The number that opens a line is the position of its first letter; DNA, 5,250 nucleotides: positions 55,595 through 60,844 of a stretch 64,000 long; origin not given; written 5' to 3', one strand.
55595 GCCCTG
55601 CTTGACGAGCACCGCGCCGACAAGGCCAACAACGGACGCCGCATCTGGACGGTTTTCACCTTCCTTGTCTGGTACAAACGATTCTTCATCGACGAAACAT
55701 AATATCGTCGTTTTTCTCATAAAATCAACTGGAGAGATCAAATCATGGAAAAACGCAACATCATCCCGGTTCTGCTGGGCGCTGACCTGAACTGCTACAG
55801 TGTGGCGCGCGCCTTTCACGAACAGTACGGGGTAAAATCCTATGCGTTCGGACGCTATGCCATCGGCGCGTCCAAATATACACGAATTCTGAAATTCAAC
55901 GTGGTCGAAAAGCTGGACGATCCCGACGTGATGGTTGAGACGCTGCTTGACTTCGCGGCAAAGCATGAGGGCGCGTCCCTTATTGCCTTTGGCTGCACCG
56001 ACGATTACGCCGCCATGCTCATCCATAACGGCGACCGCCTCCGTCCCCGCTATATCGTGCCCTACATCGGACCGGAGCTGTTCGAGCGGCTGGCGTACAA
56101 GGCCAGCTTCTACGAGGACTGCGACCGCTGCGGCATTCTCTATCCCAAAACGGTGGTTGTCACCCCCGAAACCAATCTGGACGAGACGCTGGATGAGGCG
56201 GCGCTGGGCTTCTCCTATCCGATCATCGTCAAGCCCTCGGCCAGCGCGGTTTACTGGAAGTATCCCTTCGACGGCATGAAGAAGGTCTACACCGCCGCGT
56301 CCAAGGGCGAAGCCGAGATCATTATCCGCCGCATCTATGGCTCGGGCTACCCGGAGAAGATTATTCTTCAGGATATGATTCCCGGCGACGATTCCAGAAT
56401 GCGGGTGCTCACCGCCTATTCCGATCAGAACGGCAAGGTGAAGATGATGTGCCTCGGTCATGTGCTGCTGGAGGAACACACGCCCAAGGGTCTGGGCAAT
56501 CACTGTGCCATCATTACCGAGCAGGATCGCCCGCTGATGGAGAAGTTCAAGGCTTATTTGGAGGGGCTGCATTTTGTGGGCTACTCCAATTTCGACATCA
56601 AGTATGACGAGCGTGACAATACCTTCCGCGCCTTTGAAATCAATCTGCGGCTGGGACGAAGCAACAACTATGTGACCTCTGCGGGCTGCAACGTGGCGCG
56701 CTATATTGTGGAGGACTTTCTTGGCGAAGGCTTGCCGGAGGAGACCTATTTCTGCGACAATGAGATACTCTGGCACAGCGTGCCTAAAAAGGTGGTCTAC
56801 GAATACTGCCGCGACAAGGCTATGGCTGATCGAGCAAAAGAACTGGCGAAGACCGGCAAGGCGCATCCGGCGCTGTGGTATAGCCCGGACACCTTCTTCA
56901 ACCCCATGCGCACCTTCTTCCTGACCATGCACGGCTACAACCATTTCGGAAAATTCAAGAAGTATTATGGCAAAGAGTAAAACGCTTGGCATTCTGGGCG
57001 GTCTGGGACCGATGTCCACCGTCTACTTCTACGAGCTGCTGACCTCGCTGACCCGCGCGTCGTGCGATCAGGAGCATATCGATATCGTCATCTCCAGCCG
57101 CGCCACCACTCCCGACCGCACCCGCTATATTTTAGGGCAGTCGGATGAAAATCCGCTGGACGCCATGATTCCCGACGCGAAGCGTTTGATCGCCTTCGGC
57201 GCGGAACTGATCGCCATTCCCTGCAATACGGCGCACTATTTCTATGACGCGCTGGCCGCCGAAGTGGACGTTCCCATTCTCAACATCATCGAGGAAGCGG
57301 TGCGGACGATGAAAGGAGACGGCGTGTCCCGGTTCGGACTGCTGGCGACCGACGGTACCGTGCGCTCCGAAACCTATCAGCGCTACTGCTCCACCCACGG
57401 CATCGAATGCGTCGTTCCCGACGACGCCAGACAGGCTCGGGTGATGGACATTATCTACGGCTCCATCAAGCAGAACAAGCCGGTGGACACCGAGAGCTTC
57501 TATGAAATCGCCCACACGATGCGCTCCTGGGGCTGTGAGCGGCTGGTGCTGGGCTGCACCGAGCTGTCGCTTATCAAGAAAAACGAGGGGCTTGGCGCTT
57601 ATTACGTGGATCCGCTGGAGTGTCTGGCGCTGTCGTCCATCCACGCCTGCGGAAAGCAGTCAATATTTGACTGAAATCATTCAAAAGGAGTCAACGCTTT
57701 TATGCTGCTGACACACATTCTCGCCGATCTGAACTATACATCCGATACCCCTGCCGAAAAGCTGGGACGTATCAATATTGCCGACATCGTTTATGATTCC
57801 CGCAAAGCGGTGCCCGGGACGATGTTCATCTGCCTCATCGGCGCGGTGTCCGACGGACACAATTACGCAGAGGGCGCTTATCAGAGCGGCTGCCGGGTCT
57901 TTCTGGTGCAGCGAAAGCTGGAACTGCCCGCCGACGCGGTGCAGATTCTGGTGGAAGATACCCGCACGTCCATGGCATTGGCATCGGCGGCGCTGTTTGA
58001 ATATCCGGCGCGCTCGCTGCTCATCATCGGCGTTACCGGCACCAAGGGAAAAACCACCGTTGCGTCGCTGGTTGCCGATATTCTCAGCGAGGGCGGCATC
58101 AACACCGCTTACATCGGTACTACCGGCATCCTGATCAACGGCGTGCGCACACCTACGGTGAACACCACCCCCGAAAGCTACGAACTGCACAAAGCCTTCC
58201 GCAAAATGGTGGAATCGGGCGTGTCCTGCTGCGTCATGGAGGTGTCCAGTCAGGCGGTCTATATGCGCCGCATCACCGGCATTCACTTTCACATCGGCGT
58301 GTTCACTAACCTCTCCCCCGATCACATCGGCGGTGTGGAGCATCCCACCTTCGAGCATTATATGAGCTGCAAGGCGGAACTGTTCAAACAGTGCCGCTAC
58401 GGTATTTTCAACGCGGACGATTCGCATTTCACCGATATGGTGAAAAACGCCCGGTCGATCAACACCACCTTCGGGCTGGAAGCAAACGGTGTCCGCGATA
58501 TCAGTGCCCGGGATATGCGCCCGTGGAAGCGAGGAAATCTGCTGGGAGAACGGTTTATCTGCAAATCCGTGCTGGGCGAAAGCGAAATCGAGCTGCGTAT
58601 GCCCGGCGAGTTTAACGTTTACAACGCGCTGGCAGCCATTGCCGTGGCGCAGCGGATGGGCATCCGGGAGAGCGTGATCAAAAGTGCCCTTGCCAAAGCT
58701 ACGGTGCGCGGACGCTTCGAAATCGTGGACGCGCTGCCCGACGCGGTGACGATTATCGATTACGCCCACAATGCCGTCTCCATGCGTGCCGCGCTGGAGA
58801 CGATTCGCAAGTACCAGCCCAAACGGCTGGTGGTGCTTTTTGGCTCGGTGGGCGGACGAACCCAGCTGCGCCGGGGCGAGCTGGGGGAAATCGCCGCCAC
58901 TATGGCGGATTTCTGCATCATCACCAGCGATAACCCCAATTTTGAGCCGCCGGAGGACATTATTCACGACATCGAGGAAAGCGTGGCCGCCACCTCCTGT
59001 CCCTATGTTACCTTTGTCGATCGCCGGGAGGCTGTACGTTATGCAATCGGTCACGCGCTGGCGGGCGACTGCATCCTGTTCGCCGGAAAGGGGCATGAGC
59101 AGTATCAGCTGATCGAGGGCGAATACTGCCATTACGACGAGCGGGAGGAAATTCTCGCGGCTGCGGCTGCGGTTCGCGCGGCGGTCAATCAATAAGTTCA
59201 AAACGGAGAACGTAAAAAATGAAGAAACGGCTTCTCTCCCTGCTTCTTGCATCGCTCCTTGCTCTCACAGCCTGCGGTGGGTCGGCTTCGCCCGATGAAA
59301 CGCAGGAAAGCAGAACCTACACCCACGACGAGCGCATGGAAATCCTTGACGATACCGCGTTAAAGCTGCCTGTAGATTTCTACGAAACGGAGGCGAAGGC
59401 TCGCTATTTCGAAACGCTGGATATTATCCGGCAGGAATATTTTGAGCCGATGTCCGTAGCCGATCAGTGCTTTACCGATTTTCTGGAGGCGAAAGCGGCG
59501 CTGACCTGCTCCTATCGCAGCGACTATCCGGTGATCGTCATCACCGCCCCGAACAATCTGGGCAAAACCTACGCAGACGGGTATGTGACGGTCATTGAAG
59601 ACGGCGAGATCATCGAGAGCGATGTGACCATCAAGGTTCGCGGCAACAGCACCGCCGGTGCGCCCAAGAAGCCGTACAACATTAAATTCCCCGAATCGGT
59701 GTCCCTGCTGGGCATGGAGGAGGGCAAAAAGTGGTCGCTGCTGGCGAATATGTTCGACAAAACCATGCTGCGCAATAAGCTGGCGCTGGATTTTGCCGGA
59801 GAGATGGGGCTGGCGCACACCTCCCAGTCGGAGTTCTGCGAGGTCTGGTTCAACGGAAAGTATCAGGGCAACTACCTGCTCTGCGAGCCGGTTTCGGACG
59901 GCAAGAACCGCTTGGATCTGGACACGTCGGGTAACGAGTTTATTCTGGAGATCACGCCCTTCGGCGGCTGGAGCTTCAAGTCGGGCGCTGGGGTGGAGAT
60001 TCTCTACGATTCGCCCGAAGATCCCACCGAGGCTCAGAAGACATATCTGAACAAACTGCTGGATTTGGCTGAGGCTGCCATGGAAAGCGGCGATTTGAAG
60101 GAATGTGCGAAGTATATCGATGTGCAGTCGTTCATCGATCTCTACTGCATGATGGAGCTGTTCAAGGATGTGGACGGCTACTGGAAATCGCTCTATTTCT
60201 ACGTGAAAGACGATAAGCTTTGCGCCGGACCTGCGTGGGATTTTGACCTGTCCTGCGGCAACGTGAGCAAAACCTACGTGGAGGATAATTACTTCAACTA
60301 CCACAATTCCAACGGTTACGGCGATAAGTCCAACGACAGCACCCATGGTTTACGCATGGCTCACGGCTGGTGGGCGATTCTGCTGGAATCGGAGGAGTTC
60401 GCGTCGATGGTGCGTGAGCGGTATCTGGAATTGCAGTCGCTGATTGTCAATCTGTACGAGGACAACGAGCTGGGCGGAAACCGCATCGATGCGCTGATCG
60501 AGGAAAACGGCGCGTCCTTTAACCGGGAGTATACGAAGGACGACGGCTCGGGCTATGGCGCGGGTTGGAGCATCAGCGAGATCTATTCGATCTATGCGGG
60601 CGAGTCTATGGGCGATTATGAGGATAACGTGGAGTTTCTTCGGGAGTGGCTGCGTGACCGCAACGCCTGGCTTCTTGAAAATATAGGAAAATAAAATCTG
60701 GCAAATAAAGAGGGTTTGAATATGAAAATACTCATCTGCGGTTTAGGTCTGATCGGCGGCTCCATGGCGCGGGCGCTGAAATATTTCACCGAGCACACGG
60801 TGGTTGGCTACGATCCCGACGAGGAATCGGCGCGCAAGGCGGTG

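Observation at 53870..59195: Putative peptidoglycan D-Asp/D-iso-Asn cross-bridge module: AsnB-family amidotransferase, ATP-grasp ligase, aspartate racemase, MurE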

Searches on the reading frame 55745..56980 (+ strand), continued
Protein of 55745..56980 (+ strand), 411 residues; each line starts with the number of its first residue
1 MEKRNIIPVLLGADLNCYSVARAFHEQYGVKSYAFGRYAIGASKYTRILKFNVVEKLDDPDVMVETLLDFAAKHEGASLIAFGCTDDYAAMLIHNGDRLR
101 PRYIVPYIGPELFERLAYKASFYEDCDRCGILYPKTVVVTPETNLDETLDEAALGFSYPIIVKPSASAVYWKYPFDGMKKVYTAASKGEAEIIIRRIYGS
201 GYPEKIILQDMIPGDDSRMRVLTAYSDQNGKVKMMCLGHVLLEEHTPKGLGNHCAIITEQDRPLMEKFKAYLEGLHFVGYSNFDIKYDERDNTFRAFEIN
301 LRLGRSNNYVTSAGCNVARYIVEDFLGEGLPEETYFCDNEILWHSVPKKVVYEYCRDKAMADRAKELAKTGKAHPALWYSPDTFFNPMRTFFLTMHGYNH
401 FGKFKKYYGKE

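Call 101: search_protein_families(library=pfam, proteins=[L063:4688-5950:+, L063:8564-9817:+, L089:8411-9766:+, L089:13521-14924:-, L089:15397-16326:-, L089:17924-20152:+], max_evalue=0.00001)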
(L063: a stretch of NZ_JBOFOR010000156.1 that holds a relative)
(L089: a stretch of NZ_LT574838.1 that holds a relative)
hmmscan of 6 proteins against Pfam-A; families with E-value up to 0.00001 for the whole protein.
L063:4688-5950:+ (420 aa): 2 families
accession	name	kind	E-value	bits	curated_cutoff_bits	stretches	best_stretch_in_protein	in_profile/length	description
PF02447.22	GntP_permease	-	3.1e-21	76.1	22.5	1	13-241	6-242/440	GntP family permease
PF13726.12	Na_H_antiport_2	-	7.7e-09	36.1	29.8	1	14-97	4-87/87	Na+-H+ antiporter family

L063:8564-9817:+ (417 aa): 1 family
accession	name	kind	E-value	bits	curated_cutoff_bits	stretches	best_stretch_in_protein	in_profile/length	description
PF00375.23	SDF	-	4e-94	316.3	27.9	1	14-403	5-386/387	Sodium:dicarboxylate symporter family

L089:8411-9766:+ (451 aa): 2 families
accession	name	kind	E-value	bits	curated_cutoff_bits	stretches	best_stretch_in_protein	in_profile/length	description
PF00817.25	IMS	-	1.8e-38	132.2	23.2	1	35-189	1-148/148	impB/mucB/samB family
PF11799.13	IMS_C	-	5.2e-30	104.5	20.7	1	277-385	2-108/109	impB/mucB/samB family C-terminal domain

L089:13521-14924:- (467 aa): 4 families
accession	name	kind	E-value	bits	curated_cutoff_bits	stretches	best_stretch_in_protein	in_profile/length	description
PF03193.22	RsgA_GTPase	-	1.3e-50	172.1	30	1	80-255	2-174/174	RsgA GTPase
PF12647.12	RNHCP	-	1.7e-38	130.9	24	1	353-440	2-89/90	RNHCP domain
PF01926.29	MMR_HSR1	-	1.8e-08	34.9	21.9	1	189-270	1-75/113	50S ribosome-binding GTPase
PF00005.33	ABC_tran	-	6.2e-07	30.5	25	1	184-240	8-67/137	ABC transporter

L089:15397-16326:- (309 aa): 1 family
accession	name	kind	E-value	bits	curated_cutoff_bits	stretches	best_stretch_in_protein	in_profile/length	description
PF00491.26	Arginase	-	9.4e-52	176.6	22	1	40-291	49-276/280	Arginase family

L089:17924-20152:+ (742 aa): 6 families
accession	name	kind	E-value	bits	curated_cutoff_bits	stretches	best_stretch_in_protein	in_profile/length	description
PF17764.6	PriA_3primeBD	-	1.3e-21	76.7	22.7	1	5-106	2-96/96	3'DNA-binding domain (3'BD)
PF00270.35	DEAD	-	1.2e-16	61.3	26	1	209-368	4-161/167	DEAD/DEAH box helicase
PF04851.21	ResIII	-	2.4e-14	54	22.5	1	205-368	4-163/164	Type III restriction enzyme, res subunit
PF00271.37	Helicase_C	-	1.4e-12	48.3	23.5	1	502-597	26-108/110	Helicase conserved C-terminal domain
PF18074.6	PriA_C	-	4.9e-09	37.3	26.9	1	644-738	3-95/95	Primosomal protein N C-terminal domain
PF18319.7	Zn_ribbon_PriA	-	1.8e-08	34.6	26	1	456-479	1-25/27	PriA DNA helicase Cys-rich region (CRR) domain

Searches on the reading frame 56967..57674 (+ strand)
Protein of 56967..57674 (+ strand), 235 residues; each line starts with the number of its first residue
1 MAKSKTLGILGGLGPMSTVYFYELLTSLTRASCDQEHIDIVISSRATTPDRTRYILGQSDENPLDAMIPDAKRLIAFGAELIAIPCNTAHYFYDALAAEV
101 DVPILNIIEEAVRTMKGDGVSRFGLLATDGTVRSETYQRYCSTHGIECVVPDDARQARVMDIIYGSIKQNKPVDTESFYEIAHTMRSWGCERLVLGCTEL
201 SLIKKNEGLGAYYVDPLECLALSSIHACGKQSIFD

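Call 3: search_protein_families(library=pfam, proteins=[window:56967-57674:+])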
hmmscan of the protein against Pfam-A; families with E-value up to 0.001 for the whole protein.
window:56967-57674:+ (235 aa): 1 family
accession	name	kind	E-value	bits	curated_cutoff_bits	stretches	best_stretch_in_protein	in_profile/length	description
PF01177.27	Asp_Glu_race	-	3.8e-40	138.4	31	1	10-220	1-207/211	Asp/Glu/Hydantoin racemase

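Call 4: search_protein_families(library=ncbifam, proteins=[window:56967-57674:+])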
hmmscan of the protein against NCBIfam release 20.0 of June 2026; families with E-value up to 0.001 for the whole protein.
window:56967-57674:+ (235 aa): 6 families
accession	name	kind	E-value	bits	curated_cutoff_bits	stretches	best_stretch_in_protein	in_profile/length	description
TIGR00035.1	asp_race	subfamily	3.8e-63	213.2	93.1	1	5-226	3-225/236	amino acid racemase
NF052483.1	racemase_CuyB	equivalog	5e-60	203.3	190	1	7-227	1-224/225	cysteate racemase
NF007569.0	PRK10200.1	equivalog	1.5e-17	64.1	417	1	5-207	2-207/230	aspartate/glutamate racemase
TIGR00067.1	glut_race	equivalog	8.8e-10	38.4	146.65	1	80-205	63-188/251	glutamate racemase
NF002035.0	PRK00865.1-3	equivalog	1.3e-08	34.7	328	1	72-205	59-192/267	glutamate racemase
NF005679.0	PRK07475.1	subfamily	0.00075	18.9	231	0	53-105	54-106/246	hypothetical protein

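Call 47: search_solved_structures(query=window:56967-57671:+, show_alignments=2)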
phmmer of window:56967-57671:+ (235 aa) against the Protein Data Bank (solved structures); distinct sequences matched with E-value up to 0.001: 24.
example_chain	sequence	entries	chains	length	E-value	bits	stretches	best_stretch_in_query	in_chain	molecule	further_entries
1jfl_A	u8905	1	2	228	1.8e-44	155.3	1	5-224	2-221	ASPARTATE RACEMASE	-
2dx7_A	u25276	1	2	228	3.3e-43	151.2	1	5-224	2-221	aspartate racemase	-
3s7z_A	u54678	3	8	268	5.8e-32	114.4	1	4-205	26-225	Putative aspartate racemase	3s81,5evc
5b19_A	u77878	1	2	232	2.3e-25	92.9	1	5-231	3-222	Aspartate racemase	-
2zsk_A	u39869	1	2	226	4.5e-21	78.8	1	5-210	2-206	226aa long hypothetical aspartate racemase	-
3ojc_A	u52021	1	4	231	6.9e-18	68.4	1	5-206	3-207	Putative aspartate/glutamate racemase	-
5hqt_A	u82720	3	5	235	1.1e-15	61.2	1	5-207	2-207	aspartate/glutamate racemase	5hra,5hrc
5ell_A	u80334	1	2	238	1.1e-15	61.1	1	5-207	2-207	Asp/Glu_racemase family protein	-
5elm_A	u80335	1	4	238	2.9e-14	56.5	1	5-207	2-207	Asp/Glu_racemase family protein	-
1iu9_A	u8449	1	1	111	1.1e-13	54.6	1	108-216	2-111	aspartate racemase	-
5wxx_A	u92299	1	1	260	1.3e-13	54.4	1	3-223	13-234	McyF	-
9lyd_Q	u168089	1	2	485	1.7e-12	50.8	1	107-216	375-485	G-protein coupled receptor 3,Aspartate racemase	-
5xnk_A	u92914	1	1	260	2.8e-12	50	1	3-223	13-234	McyF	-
5wxy_A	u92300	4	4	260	7.1e-11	45.4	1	3-223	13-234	McyF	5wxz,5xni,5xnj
1b73_A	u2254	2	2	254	3.8e-09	39.8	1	76-225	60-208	GLUTAMATE RACEMASE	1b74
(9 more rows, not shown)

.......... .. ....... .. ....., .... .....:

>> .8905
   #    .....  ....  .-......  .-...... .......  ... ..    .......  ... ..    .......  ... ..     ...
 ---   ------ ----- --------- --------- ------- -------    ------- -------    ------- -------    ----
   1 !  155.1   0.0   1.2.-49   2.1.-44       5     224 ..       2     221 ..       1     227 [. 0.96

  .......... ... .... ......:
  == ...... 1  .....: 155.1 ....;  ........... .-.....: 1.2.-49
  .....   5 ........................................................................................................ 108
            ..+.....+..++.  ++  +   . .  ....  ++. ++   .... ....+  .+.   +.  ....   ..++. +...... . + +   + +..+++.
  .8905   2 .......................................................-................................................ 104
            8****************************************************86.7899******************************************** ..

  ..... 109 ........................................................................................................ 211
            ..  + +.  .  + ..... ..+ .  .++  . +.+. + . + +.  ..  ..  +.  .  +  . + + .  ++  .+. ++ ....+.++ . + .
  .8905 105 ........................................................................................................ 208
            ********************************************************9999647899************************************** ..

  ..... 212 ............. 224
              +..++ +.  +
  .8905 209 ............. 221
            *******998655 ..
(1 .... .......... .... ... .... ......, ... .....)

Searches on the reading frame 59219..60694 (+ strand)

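Call 3: search_protein_families(library=pfam, proteins=[window:59219-60694:+])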
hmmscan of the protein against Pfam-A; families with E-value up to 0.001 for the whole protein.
window:59219-60694:+ (491 aa): 1 family
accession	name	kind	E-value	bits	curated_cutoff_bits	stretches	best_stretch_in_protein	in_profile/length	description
PF08757.17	CotH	-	5.4e-43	148.1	23.8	1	138-485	1-322/322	CotH kinase protein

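Call 4: search_protein_families(library=ncbifam, proteins=[window:59219-60694:+])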
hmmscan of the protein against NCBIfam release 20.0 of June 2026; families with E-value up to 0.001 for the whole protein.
window:59219-60694:+ (491 aa): 0 families
